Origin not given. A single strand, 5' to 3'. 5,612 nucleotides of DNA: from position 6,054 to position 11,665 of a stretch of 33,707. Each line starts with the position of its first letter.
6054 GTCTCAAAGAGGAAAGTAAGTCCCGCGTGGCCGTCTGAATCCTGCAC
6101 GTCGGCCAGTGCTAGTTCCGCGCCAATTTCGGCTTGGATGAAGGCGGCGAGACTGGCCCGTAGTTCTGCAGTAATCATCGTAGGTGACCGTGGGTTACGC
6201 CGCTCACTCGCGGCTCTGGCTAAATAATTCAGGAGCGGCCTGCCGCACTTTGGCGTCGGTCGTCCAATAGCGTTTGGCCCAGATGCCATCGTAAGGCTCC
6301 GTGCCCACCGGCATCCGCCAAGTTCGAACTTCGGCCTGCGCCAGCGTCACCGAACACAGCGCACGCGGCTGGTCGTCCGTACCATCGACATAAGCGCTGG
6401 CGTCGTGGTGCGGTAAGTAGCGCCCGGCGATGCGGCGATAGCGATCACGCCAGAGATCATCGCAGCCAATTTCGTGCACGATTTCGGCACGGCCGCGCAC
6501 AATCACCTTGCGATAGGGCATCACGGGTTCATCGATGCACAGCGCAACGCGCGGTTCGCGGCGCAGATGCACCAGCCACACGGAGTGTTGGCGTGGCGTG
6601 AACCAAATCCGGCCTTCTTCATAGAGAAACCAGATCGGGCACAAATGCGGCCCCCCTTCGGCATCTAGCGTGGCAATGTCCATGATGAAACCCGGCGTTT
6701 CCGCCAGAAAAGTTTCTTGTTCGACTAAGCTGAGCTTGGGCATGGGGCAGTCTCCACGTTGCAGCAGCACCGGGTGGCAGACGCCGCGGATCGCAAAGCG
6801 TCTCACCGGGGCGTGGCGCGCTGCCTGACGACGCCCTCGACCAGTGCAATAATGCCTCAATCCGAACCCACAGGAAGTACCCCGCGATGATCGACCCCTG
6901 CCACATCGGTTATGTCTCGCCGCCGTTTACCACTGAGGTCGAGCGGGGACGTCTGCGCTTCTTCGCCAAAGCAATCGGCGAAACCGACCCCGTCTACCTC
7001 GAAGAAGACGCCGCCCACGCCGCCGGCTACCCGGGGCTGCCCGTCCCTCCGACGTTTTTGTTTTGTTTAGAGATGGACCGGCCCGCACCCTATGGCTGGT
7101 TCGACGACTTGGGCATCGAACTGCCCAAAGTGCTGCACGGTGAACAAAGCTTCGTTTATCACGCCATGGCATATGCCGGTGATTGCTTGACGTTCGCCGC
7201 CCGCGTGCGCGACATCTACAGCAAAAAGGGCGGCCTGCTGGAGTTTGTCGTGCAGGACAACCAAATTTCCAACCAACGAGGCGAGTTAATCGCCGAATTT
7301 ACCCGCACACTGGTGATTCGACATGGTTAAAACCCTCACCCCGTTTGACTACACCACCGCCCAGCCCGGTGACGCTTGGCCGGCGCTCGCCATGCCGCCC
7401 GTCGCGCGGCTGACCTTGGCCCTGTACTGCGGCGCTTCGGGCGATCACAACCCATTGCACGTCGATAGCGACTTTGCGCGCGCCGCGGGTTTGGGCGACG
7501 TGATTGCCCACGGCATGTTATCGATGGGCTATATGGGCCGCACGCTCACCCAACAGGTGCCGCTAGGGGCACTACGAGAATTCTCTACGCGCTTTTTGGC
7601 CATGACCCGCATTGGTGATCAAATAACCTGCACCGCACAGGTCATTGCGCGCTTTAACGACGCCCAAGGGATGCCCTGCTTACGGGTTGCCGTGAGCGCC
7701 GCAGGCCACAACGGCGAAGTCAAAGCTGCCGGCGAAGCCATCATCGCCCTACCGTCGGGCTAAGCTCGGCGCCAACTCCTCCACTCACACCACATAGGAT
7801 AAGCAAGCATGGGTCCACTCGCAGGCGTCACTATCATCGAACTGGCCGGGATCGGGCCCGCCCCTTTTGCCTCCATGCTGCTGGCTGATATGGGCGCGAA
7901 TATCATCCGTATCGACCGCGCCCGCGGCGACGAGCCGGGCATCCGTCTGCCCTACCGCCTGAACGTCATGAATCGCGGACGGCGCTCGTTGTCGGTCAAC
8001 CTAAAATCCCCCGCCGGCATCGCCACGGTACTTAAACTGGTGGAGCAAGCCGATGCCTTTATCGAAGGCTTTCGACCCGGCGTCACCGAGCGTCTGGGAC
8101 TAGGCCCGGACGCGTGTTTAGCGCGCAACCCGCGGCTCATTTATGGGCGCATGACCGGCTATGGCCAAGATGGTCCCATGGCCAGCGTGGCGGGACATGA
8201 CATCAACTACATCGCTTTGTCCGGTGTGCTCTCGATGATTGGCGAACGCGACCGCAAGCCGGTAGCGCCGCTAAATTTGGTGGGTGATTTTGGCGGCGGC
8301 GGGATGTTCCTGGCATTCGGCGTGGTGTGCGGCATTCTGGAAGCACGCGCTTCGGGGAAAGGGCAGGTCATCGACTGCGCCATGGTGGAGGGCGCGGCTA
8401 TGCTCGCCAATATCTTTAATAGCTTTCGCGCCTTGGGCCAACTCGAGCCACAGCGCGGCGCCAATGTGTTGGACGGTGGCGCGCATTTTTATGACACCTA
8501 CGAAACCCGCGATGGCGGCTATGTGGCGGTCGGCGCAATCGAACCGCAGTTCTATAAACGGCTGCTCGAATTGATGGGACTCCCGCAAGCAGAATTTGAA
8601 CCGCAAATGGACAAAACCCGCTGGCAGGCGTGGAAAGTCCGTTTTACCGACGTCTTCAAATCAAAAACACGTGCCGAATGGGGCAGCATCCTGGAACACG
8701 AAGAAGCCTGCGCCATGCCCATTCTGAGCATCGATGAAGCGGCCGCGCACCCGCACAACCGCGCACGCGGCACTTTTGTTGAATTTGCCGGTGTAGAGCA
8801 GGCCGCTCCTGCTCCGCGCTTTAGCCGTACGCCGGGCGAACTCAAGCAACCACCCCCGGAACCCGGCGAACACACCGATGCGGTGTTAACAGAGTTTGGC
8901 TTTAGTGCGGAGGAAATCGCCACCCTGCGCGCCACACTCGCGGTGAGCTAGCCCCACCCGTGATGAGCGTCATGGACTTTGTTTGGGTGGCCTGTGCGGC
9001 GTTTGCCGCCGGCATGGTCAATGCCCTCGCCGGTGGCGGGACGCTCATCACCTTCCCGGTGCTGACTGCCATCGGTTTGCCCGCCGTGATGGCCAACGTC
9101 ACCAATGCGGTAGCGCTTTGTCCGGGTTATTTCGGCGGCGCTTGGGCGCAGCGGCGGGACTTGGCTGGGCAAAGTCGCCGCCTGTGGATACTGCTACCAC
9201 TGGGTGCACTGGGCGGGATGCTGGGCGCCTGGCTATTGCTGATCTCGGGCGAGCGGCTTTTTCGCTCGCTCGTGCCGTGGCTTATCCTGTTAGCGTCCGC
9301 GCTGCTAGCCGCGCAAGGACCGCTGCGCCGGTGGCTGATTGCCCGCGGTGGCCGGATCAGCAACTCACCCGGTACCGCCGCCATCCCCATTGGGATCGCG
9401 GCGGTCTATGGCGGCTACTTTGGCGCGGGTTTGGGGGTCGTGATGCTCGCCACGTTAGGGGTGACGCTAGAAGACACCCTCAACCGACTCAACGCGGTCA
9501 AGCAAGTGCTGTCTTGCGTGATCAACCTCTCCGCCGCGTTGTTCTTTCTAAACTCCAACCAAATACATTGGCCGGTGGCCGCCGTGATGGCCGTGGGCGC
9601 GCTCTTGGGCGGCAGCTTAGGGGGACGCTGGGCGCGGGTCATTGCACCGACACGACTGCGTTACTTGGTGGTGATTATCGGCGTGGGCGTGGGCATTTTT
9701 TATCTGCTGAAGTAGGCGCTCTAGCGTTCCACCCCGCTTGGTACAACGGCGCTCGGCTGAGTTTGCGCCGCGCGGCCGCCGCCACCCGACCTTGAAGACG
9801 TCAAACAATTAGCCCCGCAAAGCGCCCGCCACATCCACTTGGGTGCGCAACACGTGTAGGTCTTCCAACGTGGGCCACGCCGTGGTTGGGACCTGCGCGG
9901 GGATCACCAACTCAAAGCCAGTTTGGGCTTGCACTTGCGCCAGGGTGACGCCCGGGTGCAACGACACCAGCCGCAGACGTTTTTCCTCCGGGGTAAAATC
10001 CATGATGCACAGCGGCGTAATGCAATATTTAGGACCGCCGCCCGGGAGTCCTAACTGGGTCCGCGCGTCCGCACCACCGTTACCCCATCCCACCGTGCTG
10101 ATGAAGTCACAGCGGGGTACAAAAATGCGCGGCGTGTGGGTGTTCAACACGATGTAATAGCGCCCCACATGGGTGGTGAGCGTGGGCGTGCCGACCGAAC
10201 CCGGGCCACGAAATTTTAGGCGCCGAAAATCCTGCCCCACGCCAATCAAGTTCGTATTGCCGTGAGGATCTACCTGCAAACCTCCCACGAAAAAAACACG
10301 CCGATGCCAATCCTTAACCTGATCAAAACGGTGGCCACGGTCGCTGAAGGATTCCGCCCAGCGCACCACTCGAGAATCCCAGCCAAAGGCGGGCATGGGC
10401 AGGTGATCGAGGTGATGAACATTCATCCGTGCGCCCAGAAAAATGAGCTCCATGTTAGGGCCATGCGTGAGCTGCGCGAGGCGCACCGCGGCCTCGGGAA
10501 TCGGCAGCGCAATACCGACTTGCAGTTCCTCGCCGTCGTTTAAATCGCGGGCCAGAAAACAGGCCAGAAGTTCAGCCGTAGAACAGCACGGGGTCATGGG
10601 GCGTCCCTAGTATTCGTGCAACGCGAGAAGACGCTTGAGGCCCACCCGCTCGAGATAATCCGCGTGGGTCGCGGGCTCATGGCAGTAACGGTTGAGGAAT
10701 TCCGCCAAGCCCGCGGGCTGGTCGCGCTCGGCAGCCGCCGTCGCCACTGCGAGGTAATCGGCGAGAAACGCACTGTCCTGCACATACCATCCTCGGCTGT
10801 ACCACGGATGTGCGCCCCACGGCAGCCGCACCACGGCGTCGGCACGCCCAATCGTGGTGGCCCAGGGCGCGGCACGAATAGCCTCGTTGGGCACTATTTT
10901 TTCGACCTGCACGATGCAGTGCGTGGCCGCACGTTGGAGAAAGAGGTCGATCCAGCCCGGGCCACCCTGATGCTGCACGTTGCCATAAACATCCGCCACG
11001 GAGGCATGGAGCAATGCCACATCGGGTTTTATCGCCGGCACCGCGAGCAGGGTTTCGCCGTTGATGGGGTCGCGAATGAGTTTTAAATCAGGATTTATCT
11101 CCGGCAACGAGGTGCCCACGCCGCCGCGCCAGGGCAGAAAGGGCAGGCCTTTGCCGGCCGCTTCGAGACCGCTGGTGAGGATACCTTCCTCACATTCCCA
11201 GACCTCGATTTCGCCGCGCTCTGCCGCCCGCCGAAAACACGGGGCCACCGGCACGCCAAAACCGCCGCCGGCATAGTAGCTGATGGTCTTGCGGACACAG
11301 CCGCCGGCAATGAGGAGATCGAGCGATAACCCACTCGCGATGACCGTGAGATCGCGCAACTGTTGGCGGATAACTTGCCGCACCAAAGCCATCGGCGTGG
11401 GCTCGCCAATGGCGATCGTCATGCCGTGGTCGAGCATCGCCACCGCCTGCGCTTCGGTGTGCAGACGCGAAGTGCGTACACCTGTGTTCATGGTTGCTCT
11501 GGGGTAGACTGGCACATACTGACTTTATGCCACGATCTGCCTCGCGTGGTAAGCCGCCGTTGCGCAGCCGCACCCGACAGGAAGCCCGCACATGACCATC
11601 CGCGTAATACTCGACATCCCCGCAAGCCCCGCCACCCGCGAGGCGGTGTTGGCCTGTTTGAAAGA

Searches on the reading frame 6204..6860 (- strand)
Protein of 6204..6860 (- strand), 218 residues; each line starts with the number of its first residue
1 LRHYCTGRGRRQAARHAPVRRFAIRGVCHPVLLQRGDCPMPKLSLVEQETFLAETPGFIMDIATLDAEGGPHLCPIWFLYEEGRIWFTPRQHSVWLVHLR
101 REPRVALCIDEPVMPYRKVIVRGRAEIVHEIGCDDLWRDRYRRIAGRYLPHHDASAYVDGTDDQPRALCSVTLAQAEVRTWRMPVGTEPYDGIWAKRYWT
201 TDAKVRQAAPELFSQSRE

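Call 50: search_protein_families(library=pfam, proteins=[window:6204-6860:-], max_evalue=0.00001)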
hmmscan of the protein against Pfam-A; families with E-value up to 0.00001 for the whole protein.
window:6204-6860:- (218 aa): 1 family
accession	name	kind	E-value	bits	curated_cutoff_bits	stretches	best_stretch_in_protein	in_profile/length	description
PF01243.27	PNPOx_N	-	5.2e-13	49.9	28.1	1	60-176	15-116/120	Pyridoxamine 5'-phosphate oxidase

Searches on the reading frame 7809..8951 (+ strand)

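Call 50: search_protein_families(library=pfam, proteins=[window:7809-8951:+], max_evalue=0.00001)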
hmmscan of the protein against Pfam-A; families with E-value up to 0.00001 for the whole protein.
window:7809-8951:+ (380 aa): 1 family
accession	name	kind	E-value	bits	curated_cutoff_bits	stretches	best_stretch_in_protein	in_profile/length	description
PF02515.22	CoA_transf_3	-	4.2e-91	306.2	23.3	1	4-356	1-366/366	CoA-transferase family III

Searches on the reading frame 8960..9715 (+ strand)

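Call 50: search_protein_families(library=pfam, proteins=[window:8960-9715:+], max_evalue=0.00001)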
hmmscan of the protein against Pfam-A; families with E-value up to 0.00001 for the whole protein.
window:8960-9715:+ (251 aa): 1 family
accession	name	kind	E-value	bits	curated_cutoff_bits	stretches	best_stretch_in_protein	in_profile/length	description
PF01925.25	TauE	-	3.3e-41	141.9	32.6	1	11-247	2-236/237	Sulfite exporter TauE/SafE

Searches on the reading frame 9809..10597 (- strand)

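Call 50: search_protein_families(library=pfam, proteins=[window:9809-10597:-], max_evalue=0.00001)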
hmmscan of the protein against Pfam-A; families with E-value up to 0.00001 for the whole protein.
window:9809-10597:- (262 aa): 1 family
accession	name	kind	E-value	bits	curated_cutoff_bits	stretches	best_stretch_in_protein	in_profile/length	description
PF01144.29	CoA_trans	-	2.7e-11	43.7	23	1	90-224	91-216/217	Coenzyme A transferase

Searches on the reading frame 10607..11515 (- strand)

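Call 50: search_protein_families(library=pfam, proteins=[window:10607-11515:-], max_evalue=0.00001)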
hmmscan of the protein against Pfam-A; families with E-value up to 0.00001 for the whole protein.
window:10607-11515:- (302 aa): 1 family
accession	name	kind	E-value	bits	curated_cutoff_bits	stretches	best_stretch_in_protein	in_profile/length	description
PF01144.29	CoA_trans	-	3.5e-26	92.4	23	1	22-217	5-201/217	Coenzyme A transferase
